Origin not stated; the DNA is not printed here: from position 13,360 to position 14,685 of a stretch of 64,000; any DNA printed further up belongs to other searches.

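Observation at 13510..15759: Six-bladed Kelch propeller fused to a tyrosinase (type-3 copper) domain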

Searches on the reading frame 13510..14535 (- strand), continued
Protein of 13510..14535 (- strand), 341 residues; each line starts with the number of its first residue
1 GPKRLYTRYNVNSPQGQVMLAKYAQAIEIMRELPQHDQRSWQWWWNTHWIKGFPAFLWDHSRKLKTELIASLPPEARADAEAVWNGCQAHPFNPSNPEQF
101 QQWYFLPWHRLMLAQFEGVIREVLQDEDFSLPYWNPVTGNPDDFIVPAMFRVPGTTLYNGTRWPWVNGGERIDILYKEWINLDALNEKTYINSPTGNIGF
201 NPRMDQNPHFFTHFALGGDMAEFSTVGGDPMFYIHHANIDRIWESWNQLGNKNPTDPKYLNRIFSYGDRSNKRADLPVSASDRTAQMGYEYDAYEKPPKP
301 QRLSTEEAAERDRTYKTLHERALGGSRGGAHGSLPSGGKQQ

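Call 46: search_solved_structures(query=A4, max_evalue=0.00001, show_alignments=2)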
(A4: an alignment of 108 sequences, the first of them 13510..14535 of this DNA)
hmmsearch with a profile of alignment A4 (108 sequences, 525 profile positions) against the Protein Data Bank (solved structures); distinct sequences matched with E-value up to 0.00001: 64 (the best 60 are shown).
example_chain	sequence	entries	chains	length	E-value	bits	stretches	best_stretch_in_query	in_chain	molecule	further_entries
6r83_1a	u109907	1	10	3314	1.1e-125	424.1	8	127-294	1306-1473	Hemocyanin subunit 1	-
3j32_A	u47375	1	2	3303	2.9e-125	422.7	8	143-348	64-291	Hemocyanin isoform 1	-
8trz_A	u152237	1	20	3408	4.3e-118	399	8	135-293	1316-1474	Hemocyanin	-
4yd9_A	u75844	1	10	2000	3.7e-80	273.9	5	127-294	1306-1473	hemocyanin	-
8b74_A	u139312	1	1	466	2.6e-75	257.9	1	68-507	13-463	Oxidoreductase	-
4bed_A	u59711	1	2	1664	1.7e-63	218.9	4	142-351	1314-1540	HEMOCYANIN KLH1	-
6els_A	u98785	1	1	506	7.9e-59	203.5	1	140-489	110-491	Polyphenol oxidase, chloroplastic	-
4bed_B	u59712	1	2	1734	1.9e-58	202.3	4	142-341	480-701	HEMOCYANIN KLH1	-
7xio_A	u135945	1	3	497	4.8e-55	191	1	141-490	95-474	Polyphenol oxidase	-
6hqi_A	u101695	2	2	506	1.8e-51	179.2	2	244-490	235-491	Polyphenol oxidase A, chloroplastic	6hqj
9wfm_A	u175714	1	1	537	2.4e-51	178.8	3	240-491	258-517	Tyrosinase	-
4z11_A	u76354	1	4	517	1.3e-47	166.5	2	245-493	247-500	Aurone synthase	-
4z12_A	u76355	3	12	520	1.3e-47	166.5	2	245-493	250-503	Aurone synthase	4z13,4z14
2p3x_A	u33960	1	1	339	1.8e-47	166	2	244-337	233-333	Polyphenol oxidase, chloroplast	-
5ce9_A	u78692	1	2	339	1.2e-46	163.3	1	142-338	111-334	Polyphenol oxidase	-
1bt1_A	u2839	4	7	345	1.4e-44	156.5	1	139-337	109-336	PROTEIN (CATECHOL OXIDASE)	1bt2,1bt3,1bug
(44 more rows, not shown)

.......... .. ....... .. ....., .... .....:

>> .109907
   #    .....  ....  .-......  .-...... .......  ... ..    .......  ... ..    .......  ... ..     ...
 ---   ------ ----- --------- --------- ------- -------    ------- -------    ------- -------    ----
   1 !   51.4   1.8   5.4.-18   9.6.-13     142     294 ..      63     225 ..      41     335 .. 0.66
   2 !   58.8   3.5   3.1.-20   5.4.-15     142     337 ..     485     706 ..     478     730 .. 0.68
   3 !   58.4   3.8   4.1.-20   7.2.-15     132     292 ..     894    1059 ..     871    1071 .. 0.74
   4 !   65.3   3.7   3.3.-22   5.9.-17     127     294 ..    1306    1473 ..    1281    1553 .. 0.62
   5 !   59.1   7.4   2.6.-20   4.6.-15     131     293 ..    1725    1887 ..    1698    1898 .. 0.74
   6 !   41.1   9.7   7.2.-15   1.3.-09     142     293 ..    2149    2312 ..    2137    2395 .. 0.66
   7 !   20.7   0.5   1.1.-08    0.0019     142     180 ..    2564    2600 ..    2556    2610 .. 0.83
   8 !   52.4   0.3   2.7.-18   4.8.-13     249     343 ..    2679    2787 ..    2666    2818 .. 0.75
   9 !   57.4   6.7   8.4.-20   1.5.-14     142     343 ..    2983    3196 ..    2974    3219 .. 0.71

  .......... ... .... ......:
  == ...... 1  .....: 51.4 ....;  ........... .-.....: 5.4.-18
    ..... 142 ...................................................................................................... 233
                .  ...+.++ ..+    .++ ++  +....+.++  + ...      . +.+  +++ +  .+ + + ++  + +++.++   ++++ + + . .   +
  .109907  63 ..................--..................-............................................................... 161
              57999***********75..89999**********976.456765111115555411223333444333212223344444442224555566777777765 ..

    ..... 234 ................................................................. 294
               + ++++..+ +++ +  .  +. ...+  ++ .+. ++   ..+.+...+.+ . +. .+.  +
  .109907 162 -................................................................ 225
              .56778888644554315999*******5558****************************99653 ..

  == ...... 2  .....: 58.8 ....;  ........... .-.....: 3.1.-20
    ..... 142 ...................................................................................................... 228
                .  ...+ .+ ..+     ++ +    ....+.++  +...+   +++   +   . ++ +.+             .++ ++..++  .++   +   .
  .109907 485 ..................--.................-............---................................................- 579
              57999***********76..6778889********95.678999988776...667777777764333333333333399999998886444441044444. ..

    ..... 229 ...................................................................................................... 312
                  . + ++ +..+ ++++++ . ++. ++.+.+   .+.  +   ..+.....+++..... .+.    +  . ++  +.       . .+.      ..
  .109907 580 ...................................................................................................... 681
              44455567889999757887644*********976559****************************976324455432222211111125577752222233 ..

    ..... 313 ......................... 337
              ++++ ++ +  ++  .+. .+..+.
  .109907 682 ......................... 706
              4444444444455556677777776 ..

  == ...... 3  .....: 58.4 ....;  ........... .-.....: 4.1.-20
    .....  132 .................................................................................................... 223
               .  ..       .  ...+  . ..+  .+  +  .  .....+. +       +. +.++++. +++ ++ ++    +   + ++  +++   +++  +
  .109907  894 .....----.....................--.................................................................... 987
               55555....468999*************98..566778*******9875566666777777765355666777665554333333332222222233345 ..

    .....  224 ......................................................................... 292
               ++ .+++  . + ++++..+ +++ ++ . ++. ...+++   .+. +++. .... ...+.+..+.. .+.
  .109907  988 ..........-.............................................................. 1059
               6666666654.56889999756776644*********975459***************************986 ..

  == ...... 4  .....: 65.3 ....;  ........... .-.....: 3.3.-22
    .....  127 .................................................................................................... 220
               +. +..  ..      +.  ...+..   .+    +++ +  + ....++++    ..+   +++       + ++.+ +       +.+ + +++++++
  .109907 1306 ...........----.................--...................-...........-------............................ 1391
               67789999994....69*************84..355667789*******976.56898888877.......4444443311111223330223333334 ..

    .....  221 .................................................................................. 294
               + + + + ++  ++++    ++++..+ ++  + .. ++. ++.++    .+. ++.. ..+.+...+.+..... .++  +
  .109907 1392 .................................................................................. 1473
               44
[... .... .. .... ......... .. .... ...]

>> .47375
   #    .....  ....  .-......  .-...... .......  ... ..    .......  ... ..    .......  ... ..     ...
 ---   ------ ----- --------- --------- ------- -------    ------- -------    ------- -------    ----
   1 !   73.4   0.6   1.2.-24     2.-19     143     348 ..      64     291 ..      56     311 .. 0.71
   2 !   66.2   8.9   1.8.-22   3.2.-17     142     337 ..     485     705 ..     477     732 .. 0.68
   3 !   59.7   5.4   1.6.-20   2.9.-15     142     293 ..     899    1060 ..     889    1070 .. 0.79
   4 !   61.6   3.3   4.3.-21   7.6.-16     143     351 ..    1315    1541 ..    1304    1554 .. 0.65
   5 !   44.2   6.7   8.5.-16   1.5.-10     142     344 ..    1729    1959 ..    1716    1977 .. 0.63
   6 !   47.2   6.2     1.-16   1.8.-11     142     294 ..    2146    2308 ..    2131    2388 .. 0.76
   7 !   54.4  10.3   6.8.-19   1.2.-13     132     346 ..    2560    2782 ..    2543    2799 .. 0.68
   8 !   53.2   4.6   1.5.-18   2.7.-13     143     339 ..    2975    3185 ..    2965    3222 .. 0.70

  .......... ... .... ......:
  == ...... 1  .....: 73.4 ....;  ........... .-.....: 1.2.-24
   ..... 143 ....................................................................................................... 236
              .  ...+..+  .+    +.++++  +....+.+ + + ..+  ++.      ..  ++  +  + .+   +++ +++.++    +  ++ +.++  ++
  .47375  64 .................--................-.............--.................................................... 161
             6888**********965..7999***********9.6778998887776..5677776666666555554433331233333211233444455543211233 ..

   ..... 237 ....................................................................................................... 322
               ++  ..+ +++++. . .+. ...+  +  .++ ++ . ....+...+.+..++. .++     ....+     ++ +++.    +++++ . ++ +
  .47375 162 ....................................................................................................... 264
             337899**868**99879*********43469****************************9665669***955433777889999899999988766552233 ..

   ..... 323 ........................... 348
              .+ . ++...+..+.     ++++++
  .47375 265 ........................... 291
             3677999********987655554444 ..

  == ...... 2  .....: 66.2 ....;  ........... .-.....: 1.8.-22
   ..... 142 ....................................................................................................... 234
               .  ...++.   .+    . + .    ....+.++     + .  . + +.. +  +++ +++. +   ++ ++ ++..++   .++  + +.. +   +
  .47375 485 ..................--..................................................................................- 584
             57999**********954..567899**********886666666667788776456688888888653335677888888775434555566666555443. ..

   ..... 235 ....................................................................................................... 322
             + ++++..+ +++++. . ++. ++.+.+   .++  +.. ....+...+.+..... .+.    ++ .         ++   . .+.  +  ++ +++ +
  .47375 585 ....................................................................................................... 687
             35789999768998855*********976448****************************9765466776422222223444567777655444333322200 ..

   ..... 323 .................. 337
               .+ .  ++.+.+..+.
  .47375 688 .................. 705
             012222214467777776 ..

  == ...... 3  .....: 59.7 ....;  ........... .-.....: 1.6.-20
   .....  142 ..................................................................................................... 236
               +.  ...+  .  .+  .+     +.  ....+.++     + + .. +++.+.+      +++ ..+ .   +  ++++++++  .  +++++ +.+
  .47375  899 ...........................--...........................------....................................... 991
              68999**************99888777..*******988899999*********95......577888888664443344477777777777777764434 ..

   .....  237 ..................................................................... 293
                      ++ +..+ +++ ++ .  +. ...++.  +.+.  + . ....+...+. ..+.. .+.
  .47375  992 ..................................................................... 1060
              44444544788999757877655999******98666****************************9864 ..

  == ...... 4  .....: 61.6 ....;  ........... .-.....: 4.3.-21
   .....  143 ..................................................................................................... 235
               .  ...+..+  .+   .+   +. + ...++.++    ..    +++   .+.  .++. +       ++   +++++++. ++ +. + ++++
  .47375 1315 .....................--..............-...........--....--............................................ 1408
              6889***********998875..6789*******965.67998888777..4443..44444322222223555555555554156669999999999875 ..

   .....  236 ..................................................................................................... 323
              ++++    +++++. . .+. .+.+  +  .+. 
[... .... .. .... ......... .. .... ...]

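Call 48: predict_structure(alignment_id=A4)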
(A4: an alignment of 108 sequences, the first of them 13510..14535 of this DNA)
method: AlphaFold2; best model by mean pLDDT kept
length: 341 residues; sequences in the alignment: 108
mean_pLDDT: 91.9   pTM: 0.88
mean pLDDT of the five models: 91.9, 91.6, 90.7, 90.7, 90.6
residues with pLDDT >= 90: 268; 70-90: 52; 50-70: 7; < 50: 14
segments of 3 or more residues with pLDDT < 50: 328-341
pLDDT, mean of each block of 10 residues (from residue 1): 92 98 99 98 96 80 94 98 90 88 96 98 98 95 96 98 98 93 97 86 97 96 93 99 98 96 97 98 97 96 89 83 59 45 37
secondary structure, 60 per line:
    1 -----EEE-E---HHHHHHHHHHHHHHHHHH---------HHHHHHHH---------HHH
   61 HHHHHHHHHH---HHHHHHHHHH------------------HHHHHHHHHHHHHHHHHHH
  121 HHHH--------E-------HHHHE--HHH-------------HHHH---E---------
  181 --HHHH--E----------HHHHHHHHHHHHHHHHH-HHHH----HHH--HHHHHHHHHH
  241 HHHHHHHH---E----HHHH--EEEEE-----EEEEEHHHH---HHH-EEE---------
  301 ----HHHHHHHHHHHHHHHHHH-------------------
elements in order: E6-8 H14-31 H41-48 H58-70 H74-83 H102-124 H141-144 H164-167 H183-186 H200-216 H218-221 H231-248 H257-260 E263-267 E273-277 H278-281 E289-291 H305-322

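Call 51: fold_search(model_id=the predicted structure, library=pdb)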
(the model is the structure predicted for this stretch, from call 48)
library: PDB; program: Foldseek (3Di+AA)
matches with E <= 10: 199; with E <= 0.001: 123
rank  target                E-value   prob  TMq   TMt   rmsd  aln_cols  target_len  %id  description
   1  8b74                  5.7e-16  1.00  0.66  0.53   4.6       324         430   25  Tyrosinase from halophilic bacterium Hahella sp. CCB MM4 (released 2023-10-11)
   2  6els                  2.8e-14  1.00  0.62  0.47   5.3       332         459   22  Structure of latent apple tyrosinase (MdPPO1) (released 2019-03-20)
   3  2p3x                  3.1e-14  1.00  0.66  0.66   3.5       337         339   23  Crystal structure of Grenache (Vitis vinifera) Polyphenol Oxidase (released 2008-03-11)
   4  7xio_A                1.1e-13  1.00  0.60  0.48   7.2       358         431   23  Crystal structure of TYR from Ralstonia (released 2023-04-19)
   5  7xio_C                1.6e-13  1.00  0.62  0.50   6.8       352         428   23  Crystal structure of TYR from Ralstonia (released 2023-04-19)
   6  6hqj                  1.8e-13  1.00  0.62  0.46   5.1       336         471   22  apo-form of polyphenol oxidase from Solanum lycopersicum (released 2019-03-20)
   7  5ce9_B                2.3e-13  1.00  0.60  0.61   5.4       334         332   22  structure of tyrosinase from walnut (Juglans regia) (released 2015-10-28)
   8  5ce9_A                2.4e-13  1.00  0.62  0.62   4.7       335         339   22  structure of tyrosinase from walnut (Juglans regia) (released 2015-10-28)
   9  4z11_A                2.9e-13  1.00  0.62  0.42   6.0       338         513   20  Latent aurone synthase (polyphenol oxidase) from natural source (released 2016-03-23)
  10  7xio_B                2.9e-13  1.00  0.60  0.47   7.3       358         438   23  Crystal structure of TYR from Ralstonia (released 2023-04-19)
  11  4z14_A                3.8e-13  1.00  0.61  0.43   6.0       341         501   19  Recombinantly expressed latent aurone synthase (polyphenol oxidase) (released 2016-06-29)
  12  4z14_B                4.2e-13  1.00  0.62  0.43   5.7       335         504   20  Recombinantly expressed latent aurone synthase (polyphenol oxidase) (released 2016-06-29)
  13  4z12_A                6.2e-13  1.00  0.62  0.43   5.1       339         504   20  Recombinantly expressed latent aurone synthase (polyphenol oxidase) co-crystallized with hexatungstotellurate(VI) (released 2016-03-23)
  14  1bt1_A                6.2e-13  1.00  0.60  0.61   5.3       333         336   20  CATECHOL OXIDASE FROM IPOMOEA BATATAS (SWEET POTATOES) IN THE NATIVE CU(II)-CU(II) STATE (released 1999-09-02)
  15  6hqi                  7.3e-13  1.00  0.60  0.47   5.0       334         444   22  holo-form of polyphenol oxidase from Solanum lycopersicum (released 2019-03-20)
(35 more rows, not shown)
